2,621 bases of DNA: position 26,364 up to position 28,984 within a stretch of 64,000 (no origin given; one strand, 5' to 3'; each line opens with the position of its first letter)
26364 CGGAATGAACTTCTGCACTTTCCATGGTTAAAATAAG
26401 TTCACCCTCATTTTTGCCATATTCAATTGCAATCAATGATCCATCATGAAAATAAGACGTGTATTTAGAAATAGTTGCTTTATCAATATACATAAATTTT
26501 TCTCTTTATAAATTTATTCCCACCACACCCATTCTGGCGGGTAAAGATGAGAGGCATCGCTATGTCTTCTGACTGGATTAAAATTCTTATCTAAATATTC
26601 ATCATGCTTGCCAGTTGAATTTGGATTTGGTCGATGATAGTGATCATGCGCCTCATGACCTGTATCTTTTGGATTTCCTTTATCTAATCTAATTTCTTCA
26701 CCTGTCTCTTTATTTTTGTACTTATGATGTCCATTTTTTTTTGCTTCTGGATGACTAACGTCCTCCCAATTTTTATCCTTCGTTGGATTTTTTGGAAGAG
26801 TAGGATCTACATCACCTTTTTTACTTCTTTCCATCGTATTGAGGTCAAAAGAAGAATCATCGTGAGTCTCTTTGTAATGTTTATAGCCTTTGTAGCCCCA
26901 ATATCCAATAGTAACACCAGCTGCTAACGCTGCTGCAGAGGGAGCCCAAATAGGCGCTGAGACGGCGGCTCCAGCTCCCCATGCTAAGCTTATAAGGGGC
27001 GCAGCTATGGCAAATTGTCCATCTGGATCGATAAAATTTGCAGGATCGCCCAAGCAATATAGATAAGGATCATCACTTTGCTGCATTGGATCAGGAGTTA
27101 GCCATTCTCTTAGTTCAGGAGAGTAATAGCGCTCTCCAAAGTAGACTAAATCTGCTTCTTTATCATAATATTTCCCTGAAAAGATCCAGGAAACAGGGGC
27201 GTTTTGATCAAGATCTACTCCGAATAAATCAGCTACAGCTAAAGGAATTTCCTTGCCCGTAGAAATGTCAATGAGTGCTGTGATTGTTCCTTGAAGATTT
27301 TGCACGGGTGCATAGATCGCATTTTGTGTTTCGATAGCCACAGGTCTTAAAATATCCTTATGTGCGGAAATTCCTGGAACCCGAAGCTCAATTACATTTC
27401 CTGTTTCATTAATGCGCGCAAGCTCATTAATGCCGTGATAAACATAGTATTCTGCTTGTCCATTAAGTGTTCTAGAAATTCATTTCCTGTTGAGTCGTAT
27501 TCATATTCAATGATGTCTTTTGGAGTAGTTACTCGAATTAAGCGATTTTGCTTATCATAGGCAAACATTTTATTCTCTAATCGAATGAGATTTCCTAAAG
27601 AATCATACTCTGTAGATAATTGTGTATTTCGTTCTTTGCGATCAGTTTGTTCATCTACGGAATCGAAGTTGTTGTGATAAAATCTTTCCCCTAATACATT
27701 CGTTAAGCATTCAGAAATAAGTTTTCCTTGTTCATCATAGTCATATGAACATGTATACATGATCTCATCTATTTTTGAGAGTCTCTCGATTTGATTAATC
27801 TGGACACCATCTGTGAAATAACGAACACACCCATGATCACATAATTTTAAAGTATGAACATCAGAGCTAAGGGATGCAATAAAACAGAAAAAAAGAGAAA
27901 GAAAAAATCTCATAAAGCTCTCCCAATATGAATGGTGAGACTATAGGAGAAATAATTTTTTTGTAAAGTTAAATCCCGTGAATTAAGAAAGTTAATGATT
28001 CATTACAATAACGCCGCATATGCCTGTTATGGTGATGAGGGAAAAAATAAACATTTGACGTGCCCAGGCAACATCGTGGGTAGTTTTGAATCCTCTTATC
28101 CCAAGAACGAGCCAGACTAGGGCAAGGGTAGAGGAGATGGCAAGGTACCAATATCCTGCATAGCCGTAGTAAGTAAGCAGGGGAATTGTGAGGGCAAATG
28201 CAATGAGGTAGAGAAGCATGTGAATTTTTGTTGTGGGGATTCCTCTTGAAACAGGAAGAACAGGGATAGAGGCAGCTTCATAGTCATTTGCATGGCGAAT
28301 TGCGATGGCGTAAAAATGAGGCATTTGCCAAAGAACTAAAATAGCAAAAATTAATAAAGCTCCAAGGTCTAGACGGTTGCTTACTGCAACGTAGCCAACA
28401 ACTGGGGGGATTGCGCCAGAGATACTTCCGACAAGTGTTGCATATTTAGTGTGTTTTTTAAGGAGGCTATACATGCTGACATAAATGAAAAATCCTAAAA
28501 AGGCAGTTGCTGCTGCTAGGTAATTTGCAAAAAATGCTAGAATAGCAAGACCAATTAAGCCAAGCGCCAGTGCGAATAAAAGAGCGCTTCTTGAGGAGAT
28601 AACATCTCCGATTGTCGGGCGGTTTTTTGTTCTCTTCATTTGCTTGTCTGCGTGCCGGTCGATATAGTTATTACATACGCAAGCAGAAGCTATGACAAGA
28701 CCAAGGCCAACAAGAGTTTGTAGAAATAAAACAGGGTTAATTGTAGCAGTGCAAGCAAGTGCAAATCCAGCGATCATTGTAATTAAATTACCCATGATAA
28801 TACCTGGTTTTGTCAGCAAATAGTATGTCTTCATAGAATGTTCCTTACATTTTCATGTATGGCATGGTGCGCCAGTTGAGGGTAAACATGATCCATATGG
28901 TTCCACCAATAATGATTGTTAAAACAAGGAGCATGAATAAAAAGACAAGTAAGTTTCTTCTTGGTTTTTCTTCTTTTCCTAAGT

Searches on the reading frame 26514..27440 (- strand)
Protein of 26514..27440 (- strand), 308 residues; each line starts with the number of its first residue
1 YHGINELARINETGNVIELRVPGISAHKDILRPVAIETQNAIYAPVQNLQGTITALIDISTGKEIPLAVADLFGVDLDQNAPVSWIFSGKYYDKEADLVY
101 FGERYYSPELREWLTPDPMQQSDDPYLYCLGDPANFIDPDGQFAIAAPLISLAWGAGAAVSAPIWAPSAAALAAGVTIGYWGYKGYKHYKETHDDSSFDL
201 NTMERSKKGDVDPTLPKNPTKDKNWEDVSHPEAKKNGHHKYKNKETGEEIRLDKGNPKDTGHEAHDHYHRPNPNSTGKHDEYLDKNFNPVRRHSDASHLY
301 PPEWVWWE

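Call 6: search_protein_families(library=pfam, proteins=[window:26514-27341:-], max_evalue=0.1)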
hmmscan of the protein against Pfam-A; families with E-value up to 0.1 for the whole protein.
window:26514-27341:- (275 aa): 0 families

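Call 12: find_homologous_proteins(query=window:26517-27440:-, max_evalue=0.001)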
Query window:26517-27440:- (308 aa): 58 proteins with E <= 0.001 among 8000 candidates.
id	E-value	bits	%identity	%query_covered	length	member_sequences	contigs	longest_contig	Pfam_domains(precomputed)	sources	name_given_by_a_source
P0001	2.2e-190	650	100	89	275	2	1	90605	-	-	-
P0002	2.9e-172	590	81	100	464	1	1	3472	PF05593.20,PF25023.2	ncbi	-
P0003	1.9e-171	588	80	100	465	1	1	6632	PF05593.20,PF25023.2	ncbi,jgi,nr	ncbi:MAG: RHS repeat-associated core domain-containing protein [Thaumarchaeota archaeon]|nr:RHS repe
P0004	6.3e-171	586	80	100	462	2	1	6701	PF05593.20,PF25023.2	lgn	-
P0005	4.8e-168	577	79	100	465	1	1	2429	PF05593.20,PF25023.2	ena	-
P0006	6.6e-164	563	79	100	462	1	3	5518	PF05593.20,PF25023.2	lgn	-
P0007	8.6e-159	546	77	100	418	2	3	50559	PF05593.20,PF25023.2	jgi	jgi:RHS repeat-associated protein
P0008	3.6e-154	531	74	100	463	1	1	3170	PF25023.2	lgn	-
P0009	5.6e-154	530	74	100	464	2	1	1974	PF05593.20,PF25023.2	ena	-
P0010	6.4e-154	530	78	93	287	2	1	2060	-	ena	-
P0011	2.7e-153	528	81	89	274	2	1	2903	-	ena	-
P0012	3.9e-125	436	78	77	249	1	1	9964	-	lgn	-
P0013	1.7e-120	420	59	100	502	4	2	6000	PF05593.20,PF25023.2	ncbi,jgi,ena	-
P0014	9.6e-116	405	58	100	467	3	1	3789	PF25023.2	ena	-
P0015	1.3e-108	381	76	73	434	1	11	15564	PF05593.20,PF25023.2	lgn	-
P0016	1.6e-108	381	54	100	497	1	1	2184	PF05593.20,PF25023.2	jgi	jgi:RHS repeat-associated protein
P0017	9.5e-108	378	53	100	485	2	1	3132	PF05593.20,PF25023.2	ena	-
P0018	3.2e-99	350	71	69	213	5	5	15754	-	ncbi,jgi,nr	ncbi:MAG: hypothetical protein FJZ56_02385 [Chlamydiae bacterium]|nr:hypothetical protein [Chlamydio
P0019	3.5e-99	350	73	54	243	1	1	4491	PF05593.20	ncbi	-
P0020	6.7e-97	343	51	100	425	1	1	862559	PF25023.2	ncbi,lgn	-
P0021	1.6e-95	338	50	100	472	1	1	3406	PF05593.20,PF25023.2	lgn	-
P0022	1.8e-95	338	50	99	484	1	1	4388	PF05593.20,PF25023.2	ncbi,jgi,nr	ncbi:MAG: RHS repeat-associated core domain-containing protein [Chlamydiae bacterium]|nr:RHS repeat-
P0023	7.1e-95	336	50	98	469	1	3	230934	PF05593.20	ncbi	-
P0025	5.0e-91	323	48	97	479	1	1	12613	PF25023.2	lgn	-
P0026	2.5e-88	315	47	100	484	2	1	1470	PF25023.2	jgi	jgi:RHS repeat-associated protein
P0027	2.2e-76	275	54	78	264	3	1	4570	PF25023.2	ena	-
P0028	3.7e-71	258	46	93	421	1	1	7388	PF05593.20,PF25023.2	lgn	-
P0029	2.5e-70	255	57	54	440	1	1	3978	PF05593.20,PF25023.2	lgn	-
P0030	1.5e-69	253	54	70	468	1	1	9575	PF05593.20,PF25023.2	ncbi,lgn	-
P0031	3.4e-69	252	57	62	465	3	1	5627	PF05593.20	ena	-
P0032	1.7e-67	246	43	98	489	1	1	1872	PF25023.2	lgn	-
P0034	7.8e-61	224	52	61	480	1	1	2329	PF05593.20,PF25023.2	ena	-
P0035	3.6e-60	222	46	80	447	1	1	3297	PF05593.20,PF25023.2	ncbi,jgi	jgi:RHS repeat-associated protein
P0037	4.6e-55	205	49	63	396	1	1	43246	PF25023.2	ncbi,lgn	-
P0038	6.6e-52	195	51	57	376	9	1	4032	PF05593.20,PF25023.2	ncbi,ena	ncbi:MAG: RHS repeat-associated core domain-containing protein [Chlamydiota bacterium]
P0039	4.2e-51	192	84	35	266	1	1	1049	PF25023.2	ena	-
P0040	1.7e-50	190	81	36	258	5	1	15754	PF05593.20,PF25023.2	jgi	-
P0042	8.3e-50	188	50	58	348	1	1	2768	PF05593.20,PF25023.2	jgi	-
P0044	3.7e-48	183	47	61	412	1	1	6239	PF05593.20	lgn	-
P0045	9.7e-48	181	47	67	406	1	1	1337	PF25023.2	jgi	jgi:RHS repeat-associated protein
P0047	1.0e-44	171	48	55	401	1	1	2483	PF25023.2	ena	-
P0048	3.5e-41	160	44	58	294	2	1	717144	PF25023.2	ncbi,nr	ncbi:MAG: RHS repeat-associated core domain-containing protein [Candidatus Algichlamydia australiens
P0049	1.1e-40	158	60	41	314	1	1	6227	PF05593.20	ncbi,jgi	jgi:RHS repeat-associated protein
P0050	7.5e-40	155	56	40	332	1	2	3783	PF05593.20,PF25023.2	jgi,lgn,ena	-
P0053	8.3e-30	122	45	49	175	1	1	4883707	-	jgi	jgi:hypothetical protein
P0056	6.3e-16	77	34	53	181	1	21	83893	-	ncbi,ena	-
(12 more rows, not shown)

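Call 16: find_encoding_contigs(protein=window:26514-27341:-, flank=10000, max_places=4)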
Protein window:26514-27341:- (275 aa): no gene with exactly this product is on record in the collection.

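Call 24: search_protein_families(library=ncbifam, proteins=[window:26514-27440:-, P0002], max_evalue=0.1)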
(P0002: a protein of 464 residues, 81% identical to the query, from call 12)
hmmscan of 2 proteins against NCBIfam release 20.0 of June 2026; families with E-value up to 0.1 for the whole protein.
window:26514-27440:- (308 aa): 1 family
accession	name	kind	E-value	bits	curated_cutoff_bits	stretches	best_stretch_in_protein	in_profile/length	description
TIGR03696.1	Rhs_assc_core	domain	1e-18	67.6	32.5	1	73-142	4-76/76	RHS repeat-associated core domain-containing protein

P0002 (464 aa): 3 families
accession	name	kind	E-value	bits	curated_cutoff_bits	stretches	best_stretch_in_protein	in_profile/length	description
TIGR03696.1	Rhs_assc_core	domain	7.2e-20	71.3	32.5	1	229-299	2-75/76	RHS repeat-associated core domain-containing protein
TIGR01643.1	YD_repeat_2x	repeat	2.4e-08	34.1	15.8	1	119-151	1-34/42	YD repeat-containing protein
NF041261.1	RHS_core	equivalog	1.6e-06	26.2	2000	1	230-299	1186-1260/1261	RHS element core protein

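Call 25: find_encoding_contigs(protein=P0007, flank=10000, max_places=3)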
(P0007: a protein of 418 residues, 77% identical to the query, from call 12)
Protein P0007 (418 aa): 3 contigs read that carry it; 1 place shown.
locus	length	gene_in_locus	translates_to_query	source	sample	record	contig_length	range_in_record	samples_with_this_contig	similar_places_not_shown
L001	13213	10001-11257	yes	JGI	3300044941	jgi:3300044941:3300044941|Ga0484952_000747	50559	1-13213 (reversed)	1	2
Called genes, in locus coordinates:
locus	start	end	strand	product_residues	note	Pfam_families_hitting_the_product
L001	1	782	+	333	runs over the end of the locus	PF00355:Rieske, PF19112:VanA_C (weak)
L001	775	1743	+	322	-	PF00195:Chal_sti_synt_N (weak), PF08545:ACP_syn_III, PF08541:ACP_syn_III_C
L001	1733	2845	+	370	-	PF02655:ATP-grasp_3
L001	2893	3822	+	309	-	PF01073:3Beta_HSD, PF01370:Epimerase, PF13460:NAD_binding_10, PF16363:GDP_Man_Dehyd, PF07993:NAD_binding_4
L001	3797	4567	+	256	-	PF00753:Lactamase_B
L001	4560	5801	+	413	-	-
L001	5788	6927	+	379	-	-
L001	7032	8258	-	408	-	PF13173:AAA_14, PF13635:DUF4143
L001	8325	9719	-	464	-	-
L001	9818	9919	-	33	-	-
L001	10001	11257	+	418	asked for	PF05593:RHS_repeat (faint), PF25023:TEN_YD-shell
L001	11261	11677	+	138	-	-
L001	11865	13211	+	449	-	?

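Call 26: find_encoding_contigs(protein=P0018, flank=10000, max_places=3)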
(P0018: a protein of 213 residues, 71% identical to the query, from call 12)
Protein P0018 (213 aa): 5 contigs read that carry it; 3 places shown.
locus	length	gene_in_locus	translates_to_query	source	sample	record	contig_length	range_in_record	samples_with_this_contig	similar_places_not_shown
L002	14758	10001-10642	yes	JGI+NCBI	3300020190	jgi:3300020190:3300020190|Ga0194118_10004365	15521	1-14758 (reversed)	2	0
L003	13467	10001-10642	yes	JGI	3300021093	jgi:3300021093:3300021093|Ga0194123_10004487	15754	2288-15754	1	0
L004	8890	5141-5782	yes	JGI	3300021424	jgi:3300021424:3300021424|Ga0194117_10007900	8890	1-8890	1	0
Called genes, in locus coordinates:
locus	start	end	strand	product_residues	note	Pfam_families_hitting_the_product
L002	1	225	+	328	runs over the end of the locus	PF00330:Aconitase, PF06434:Aconitase_2_N (faint), PF00694:Aconitase_C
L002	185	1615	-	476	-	-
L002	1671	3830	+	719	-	PF00324:AA_permease, PF03522:SLC12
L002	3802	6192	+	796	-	PF00133:tRNA-synt_1, PF09334:tRNA-synt_1g, PF13603:tRNA-synt_1_2, PF00133:tRNA-synt_1, PF08264:Anticodon_1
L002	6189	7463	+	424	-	PF04413:Glycos_transf_N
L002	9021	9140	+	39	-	-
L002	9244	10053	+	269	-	PF25023:TEN_YD-shell, PF05593:RHS_repeat (faint)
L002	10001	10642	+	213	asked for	-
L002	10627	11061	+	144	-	-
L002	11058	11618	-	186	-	PF13808:DDE_Tnp_1_assoc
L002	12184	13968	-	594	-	PF12799:LRR_4 (faint)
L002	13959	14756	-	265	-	?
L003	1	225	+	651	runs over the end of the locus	PF00330:Aconitase, PF00694:Aconitase_C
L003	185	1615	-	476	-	-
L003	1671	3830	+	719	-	PF00324:AA_permease, PF03522:SLC12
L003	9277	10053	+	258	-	PF25023:TEN_YD-shell, PF05593:RHS_repeat (faint)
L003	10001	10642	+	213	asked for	-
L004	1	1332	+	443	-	?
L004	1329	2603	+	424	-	PF04413:Glycos_transf_N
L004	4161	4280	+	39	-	-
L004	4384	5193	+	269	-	PF25023:TEN_YD-shell, PF05593:RHS_repeat (faint)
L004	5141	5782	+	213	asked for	-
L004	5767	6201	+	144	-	-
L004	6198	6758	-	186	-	PF13808:DDE_Tnp_1_assoc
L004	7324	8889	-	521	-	?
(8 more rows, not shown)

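Call 37: search_protein_families(library=pfam, proteins=[P0053, P0056, P0029, P0031, P0030, P0034, P0015, P0035], max_evalue=10)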
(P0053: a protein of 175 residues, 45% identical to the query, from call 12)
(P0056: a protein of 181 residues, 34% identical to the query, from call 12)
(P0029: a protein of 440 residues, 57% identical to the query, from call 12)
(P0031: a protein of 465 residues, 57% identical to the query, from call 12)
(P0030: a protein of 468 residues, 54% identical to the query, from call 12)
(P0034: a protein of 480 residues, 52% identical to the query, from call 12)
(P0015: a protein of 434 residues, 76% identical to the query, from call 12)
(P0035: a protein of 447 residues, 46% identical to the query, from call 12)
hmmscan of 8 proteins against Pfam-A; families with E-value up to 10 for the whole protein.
P0053 (175 aa): 0 families

P0056 (181 aa): 1 family
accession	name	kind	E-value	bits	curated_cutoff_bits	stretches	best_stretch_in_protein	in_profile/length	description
PF17381.7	Svs_4_5_6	-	0.048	15.1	25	1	75-145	15-84/91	Seminal vesicle secretory proteins 4/5/6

P0029 (440 aa): 2 families
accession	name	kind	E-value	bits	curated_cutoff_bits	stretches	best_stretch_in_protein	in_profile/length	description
PF05593.20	RHS_repeat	-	1.7e-09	38.3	22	1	140-170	1-32/38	RHS Repeat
PF04391.17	DUF533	-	0.19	11.7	29.6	1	326-378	11-60/178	Protein of unknown function (DUF533)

P0031 (465 aa): 3 families
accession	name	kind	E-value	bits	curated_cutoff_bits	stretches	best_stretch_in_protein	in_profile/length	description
PF05593.20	RHS_repeat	-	4.3e-10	40.2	22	2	132-161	1-35/38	RHS Repeat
PF15704.10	Mt_ATP_synt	-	0.081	13.3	27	1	398-441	92-134/188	Mitochondrial ATP synthase subunit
PF06406.17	StbA_N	-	1.4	9.3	24.6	1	97-140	40-80/158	Plasmid segregation protein ParM, N-terminal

P0030 (468 aa): 3 families
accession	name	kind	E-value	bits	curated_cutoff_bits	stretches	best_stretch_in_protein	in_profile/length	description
PF05593.20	RHS_repeat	-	6.4e-07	30.1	22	2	149-177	1-30/38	RHS Repeat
PF15535.12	Ntox37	-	0.0068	17.4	27.8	1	390-449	7-67/78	Bacterial toxin 37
PF25023.1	TEN_YD-shell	-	0.011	14.2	50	1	71-190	633-749/909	Teneurin YD-shell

P0034 (480 aa): 3 families
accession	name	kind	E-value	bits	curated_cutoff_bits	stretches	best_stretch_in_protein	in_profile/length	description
PF05593.20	RHS_repeat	-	2.2e-06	28.3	22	1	149-184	1-36/38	RHS Repeat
PF15535.12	Ntox37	-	4.3e-06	27.7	27.8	1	402-473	7-76/78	Bacterial toxin 37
PF25023.1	TEN_YD-shell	-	0.0011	17.5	50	2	275-305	836-866/909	Teneurin YD-shell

P0015 (434 aa): 4 families
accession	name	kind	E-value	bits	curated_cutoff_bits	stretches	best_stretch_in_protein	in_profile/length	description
PF05593.20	RHS_repeat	-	3.4e-08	34.1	22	3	103-132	1-35/38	RHS Repeat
PF25023.1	TEN_YD-shell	-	2.9e-05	22.8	50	1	55-163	626-731/909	Teneurin YD-shell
PF13969.11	Pab87_oct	-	0.024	15.3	27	1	147-205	13-69/96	Pab87 octamerisation domain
PF17780.6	OCRE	-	2.5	8.6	24.7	1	246-282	11-49/52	OCRE domain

P0035 (447 aa): 5 families
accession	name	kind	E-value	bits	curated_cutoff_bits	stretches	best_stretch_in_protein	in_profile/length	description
PF05593.20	RHS_repeat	-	4e-11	43.5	22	2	133-159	1-32/38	RHS Repeat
PF15535.12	Ntox37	-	6.2e-05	23.9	27.8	1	370-442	4-78/78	Bacterial toxin 37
PF19653.4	DUF6156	-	0.099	13.2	27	1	35-71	41-77/96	Family of unknown function (DUF6156)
PF07661.19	MORN_2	-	0.15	12.8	29.6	0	127-143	2-18/22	MORN repeat variant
PF02013.21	CBM_10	-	9.8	7.2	23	1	295-319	2-27/36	Cellulose or protein binding domain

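Call 71: find_encoding_contigs(protein=P0019, flank=5000, max_places=3)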
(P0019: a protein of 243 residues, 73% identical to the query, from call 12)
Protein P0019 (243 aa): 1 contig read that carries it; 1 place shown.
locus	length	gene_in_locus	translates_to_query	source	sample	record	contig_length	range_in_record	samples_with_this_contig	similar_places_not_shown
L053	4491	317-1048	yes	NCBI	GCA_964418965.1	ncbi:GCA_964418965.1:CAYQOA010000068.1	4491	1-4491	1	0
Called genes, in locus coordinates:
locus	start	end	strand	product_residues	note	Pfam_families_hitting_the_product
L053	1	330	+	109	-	?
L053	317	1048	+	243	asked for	PF05593:RHS_repeat (faint)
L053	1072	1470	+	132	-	-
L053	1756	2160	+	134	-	-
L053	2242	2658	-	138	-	-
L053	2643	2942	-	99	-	-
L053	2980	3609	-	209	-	-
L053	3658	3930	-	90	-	-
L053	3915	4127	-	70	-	-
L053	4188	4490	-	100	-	?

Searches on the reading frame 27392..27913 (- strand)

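Call 6: search_protein_families(library=pfam, proteins=[window:27392-27913:-], max_evalue=0.1)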
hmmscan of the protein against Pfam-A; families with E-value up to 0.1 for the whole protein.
window:27392-27913:- (173 aa): 2 families
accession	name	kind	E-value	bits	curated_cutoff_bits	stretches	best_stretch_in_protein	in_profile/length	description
PF05593.20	RHS_repeat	-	8.4e-09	36.1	22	1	119-144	1-27/38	RHS Repeat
PF15283.12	DUF4595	-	0.069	13.5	34.2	0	34-142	58-131/202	Domain of unknown function (DUF4595) with porin-like fold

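Call 24: search_protein_families(library=ncbifam, proteins=[window:27392-27913:-], max_evalue=0.1)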
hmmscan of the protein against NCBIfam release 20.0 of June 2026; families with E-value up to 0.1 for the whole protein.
window:27392-27913:- (173 aa): 2 families
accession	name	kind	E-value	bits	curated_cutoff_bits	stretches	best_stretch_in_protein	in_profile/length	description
TIGR01643.1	YD_repeat_2x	repeat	2.1e-09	37.5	15.8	1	119-144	1-27/42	YD repeat-containing protein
NF041261.1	RHS_core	equivalog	0.031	12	2000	0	114-144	868-898/1261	RHS element core protein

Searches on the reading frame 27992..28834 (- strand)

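Call 59: search_protein_families(library=ncbifam, proteins=[window:27992-28834:-], max_evalue=0.00001)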
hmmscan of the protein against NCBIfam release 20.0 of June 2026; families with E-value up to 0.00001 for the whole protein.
window:27992-28834:- (280 aa): 11 families
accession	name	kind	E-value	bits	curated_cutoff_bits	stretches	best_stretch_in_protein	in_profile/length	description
NF003348.0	PRK04375.1-1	equivalog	7.2e-106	353.8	285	1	1-278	3-281/292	heme o synthase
TIGR01473.1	cyoE_ctaB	equivalog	7e-86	288.5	210.3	1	2-278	1-279/281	heme o synthase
NF003349.0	PRK04375.1-2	equivalog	1.1e-59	202.2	246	1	2-278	26-308/318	heme o synthase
TIGR01474.1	ubiA_proteo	equivalog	4.3e-18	65.8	275.45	1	23-239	26-243/282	4-hydroxybenzoate octaprenyltransferase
NF041585.1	MqnP_Cj_Hp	exception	6.3e-15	55.4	375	1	47-169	52-172/281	menaquinone biosynthesis prenyltransferase MqnP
NF009515.0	PRK12874.1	equivalog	1.4e-14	54.1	392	1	50-169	62-179/291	4-hydroxybenzoate polyprenyltransferase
NF009524.0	PRK12886.1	equivalog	1.7e-12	47.3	387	1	46-238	53-243/291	prenyltransferase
TIGR01475.1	ubiA_other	subfamily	1.2e-11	44.6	180.8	1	17-239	18-240/282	UbiA-like polyprenyltransferase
NF009514.0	PRK12873.1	equivalog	4.4e-09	36.1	246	1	15-240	24-257/297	4-hydroxybenzoate polyprenyltransferase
NF009526.0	PRK12888.1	equivalog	1.5e-08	34.5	364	1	45-233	60-249/301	4-hydroxybenzoate octaprenyltransferase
NF041584.1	MqnP_SCO4491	exception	3.2e-07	30.4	420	1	48-231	53-235/285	menaquinone biosynthesis prenyltransferase MqnP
